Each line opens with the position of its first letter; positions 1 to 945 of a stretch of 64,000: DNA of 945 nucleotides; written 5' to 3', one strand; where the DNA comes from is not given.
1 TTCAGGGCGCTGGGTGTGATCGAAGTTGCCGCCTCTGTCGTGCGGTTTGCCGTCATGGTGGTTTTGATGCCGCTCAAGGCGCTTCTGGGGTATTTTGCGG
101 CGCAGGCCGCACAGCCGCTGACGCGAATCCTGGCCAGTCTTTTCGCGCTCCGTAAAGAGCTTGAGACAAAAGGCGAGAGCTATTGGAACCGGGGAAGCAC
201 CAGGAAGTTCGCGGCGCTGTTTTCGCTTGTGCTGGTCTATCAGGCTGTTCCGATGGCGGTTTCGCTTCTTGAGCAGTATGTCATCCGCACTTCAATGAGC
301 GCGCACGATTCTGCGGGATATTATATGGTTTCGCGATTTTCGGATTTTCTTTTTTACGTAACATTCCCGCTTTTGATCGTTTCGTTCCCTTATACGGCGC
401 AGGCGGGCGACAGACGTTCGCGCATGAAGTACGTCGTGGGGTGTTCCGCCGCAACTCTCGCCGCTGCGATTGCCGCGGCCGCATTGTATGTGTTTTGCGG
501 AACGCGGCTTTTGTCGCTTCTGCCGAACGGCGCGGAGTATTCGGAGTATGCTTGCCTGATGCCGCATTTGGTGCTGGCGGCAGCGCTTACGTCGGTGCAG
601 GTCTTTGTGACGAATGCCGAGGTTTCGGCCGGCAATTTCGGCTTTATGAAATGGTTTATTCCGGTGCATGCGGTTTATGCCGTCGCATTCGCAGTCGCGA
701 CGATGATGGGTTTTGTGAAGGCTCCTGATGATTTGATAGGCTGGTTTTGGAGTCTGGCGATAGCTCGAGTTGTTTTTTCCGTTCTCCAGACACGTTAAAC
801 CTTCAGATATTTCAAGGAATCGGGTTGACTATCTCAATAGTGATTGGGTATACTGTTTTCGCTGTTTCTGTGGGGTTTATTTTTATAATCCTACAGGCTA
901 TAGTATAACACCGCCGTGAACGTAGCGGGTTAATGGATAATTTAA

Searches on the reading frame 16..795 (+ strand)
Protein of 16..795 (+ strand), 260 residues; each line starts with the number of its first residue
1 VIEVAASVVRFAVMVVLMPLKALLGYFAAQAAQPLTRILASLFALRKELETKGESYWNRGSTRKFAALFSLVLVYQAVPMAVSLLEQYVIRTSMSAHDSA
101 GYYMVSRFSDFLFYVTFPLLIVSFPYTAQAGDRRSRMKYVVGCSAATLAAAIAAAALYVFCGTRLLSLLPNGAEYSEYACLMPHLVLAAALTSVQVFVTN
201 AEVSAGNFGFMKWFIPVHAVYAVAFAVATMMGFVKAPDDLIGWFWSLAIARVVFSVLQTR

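Call 6: search_protein_families(library=pfam, proteins=[window:16-795:+], max_evalue=0.01)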
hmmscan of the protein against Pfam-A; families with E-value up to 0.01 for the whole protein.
window:16-795:+ (260 aa): 0 families
